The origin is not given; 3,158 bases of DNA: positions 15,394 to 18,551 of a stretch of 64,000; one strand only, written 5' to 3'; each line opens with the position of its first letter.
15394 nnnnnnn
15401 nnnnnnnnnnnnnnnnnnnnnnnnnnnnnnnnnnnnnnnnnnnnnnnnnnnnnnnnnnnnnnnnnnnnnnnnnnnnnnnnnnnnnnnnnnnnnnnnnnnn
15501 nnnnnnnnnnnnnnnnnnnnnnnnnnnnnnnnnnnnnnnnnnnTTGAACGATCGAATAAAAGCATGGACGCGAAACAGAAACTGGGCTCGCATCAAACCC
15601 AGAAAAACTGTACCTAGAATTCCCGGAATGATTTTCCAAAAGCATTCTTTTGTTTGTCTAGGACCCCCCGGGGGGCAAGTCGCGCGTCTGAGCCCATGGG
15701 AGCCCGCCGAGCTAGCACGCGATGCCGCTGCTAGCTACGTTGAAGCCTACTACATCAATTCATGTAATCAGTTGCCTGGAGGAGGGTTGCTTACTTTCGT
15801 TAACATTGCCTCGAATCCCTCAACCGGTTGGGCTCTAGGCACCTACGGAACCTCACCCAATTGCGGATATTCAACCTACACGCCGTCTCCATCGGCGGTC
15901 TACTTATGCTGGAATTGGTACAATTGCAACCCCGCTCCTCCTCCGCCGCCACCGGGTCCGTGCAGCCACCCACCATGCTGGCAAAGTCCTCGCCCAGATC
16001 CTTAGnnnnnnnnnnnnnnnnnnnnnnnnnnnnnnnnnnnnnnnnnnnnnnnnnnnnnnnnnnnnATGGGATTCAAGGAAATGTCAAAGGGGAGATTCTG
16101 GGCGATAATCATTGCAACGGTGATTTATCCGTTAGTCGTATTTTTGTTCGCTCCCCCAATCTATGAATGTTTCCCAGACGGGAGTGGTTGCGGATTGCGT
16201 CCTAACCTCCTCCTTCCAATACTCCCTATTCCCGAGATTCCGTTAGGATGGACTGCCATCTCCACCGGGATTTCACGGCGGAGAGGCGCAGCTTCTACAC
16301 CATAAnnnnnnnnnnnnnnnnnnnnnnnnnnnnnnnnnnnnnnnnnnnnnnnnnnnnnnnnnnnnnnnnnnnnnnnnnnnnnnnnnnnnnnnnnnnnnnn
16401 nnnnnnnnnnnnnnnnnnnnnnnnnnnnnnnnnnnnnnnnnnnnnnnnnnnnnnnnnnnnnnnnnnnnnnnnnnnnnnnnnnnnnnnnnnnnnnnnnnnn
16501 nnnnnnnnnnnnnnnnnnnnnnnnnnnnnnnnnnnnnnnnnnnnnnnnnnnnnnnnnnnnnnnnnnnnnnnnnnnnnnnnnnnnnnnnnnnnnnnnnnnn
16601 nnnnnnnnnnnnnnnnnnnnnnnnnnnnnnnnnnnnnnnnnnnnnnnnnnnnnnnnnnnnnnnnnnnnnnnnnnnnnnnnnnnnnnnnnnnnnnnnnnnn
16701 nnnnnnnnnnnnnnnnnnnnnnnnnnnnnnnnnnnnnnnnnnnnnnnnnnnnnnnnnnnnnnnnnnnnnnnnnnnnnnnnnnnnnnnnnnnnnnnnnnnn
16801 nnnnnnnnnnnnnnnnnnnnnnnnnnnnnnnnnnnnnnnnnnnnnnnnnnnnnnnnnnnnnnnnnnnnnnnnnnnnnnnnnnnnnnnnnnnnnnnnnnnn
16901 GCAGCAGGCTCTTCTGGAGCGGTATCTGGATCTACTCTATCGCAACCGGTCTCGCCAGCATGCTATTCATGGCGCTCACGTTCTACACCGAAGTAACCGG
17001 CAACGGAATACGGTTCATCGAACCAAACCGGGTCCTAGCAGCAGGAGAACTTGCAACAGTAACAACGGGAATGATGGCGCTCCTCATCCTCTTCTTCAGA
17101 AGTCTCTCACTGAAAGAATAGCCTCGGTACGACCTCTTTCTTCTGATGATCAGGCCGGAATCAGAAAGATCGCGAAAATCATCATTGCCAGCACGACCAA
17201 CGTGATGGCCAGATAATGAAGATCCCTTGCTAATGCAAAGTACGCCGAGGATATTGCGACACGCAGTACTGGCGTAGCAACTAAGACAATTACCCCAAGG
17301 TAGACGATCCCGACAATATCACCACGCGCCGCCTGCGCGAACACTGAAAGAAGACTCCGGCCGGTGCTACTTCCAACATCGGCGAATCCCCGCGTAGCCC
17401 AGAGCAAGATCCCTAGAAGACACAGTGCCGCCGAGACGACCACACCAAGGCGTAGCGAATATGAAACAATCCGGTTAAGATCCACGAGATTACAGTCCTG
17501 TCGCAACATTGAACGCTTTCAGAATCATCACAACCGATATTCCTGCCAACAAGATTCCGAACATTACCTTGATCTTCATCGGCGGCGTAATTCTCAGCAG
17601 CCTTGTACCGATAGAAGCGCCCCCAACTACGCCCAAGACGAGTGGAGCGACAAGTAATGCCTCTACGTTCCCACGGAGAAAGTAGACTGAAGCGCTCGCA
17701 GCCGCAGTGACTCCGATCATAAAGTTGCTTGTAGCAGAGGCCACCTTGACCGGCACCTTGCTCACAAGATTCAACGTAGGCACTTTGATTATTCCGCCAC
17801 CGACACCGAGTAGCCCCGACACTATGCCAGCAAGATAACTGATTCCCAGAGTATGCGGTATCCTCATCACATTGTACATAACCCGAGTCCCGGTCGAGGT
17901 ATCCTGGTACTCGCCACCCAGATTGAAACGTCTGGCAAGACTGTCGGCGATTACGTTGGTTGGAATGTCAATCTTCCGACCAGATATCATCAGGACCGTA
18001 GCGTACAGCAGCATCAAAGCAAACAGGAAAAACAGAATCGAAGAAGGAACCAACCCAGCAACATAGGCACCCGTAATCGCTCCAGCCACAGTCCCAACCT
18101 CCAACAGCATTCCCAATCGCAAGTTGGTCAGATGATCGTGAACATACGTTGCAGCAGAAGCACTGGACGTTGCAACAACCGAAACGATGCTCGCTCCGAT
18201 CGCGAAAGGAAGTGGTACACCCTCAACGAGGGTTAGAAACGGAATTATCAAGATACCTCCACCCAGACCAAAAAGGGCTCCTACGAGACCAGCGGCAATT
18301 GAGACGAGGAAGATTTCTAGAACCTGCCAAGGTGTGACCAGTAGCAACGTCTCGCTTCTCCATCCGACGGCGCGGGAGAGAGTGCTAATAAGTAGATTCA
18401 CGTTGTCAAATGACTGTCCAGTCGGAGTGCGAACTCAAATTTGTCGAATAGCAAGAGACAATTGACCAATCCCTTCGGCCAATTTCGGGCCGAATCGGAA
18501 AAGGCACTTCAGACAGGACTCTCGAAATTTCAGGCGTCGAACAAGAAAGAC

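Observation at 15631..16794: Unannotated non-coding repeat family clustered at tRNA genes: candidate recombination-site or cassette system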

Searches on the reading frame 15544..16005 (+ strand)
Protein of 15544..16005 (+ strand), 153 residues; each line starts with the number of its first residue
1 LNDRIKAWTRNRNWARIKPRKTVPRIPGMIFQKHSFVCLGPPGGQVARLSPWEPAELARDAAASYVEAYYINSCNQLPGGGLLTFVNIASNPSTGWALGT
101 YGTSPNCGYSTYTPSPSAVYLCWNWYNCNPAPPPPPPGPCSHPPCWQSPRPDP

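Call 34: search_protein_families(library=pfam, max_evalue=0.01, proteins=[window:15544-16005:+])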
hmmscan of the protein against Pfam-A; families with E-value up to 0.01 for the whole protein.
window:15544-16005:+ (153 aa): 0 families

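Call 79: search_protein_families(library=ncbifam, max_evalue=0.01, proteins=[window:15628-16005:+])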
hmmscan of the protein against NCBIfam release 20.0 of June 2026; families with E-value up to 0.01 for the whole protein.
window:15628-16005:+ (125 aa): 0 families

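Call 84: search_protein_representatives(protein=window:15628-16002:+)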
Query: 125 residues. Proteins with E-value up to 0.001 (for the whole library): 7; up to 1e-10: 1; up to 1e-30: 1. The best 7 are listed.
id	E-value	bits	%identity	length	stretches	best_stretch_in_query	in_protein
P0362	2.2e-82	290.6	100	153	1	1-125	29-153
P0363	4.1e-06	43.1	43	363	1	32-96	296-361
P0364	1.0e-05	41.8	40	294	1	15-96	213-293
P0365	1.5e-04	37.9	48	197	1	30-85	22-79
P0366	3.8e-04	36.7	47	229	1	35-85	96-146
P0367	7.6e-04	35.7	30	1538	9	32-75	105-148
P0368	8.9e-04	35.5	35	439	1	29-102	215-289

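Call 86: search_protein_families(library=pfam, max_evalue=0.01, proteins=[P0363, P0364, P0368, P0365])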
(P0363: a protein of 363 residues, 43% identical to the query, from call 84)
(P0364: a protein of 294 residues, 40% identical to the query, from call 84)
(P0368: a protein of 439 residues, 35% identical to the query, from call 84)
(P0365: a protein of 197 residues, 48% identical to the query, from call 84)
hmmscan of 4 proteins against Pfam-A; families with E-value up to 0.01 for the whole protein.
P0363 (363 aa): 1 family
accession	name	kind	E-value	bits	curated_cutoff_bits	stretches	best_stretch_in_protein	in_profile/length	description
PF02422.21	Keratin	-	0.0059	16.7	25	0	97-159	16-67/80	Keratin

P0364 (294 aa): 0 families

P0368 (439 aa): 0 families

P0365 (197 aa): 0 families

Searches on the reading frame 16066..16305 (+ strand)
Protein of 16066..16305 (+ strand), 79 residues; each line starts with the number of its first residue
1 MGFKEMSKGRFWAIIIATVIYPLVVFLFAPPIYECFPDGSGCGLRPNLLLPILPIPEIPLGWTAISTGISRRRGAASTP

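Call 34: search_protein_families(library=pfam, max_evalue=0.01, proteins=[window:16066-16305:+])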
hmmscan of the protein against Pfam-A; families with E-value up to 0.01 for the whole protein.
window:16066-16305:+ (79 aa): 0 families

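Call 79: search_protein_families(library=ncbifam, max_evalue=0.01, proteins=[window:16066-16305:+])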
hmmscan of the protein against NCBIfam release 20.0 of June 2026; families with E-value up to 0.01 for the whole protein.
window:16066-16305:+ (79 aa): 0 families
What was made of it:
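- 16066..16305 (+): 79-aa hydrophobic ORF inside the insert. Status unknown. No Pfam or NCBIfam hit (calls 34, 79).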

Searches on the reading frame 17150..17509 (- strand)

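Call 34: search_protein_families(library=pfam, max_evalue=0.01, proteins=[window:17150-17509:-])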
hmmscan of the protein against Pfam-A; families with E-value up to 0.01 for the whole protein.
window:17150-17509:- (119 aa): 1 family
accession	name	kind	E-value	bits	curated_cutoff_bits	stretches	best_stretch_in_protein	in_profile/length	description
PF07843.16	DUF1634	-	5.2e-21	75.1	27.5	1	15-115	1-102/102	Protein of unknown function (DUF1634)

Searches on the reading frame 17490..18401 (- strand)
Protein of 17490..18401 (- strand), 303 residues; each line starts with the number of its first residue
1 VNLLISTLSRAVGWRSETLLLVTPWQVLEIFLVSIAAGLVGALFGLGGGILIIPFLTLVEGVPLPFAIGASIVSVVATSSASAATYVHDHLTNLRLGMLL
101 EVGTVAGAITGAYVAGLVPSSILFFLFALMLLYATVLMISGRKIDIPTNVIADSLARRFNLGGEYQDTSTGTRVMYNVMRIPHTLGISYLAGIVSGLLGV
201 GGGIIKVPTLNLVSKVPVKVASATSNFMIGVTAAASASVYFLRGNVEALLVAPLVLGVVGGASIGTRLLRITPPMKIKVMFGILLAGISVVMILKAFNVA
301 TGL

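Call 34: search_protein_families(library=pfam, max_evalue=0.01, proteins=[window:17490-18401:-])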
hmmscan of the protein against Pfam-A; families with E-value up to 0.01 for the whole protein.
window:17490-18401:- (303 aa): 1 family
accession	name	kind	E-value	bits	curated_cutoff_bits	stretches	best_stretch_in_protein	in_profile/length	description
PF01925.25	TauE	-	1.6e-45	156.1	32.6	1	30-292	1-237/237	Sulfite exporter TauE/SafE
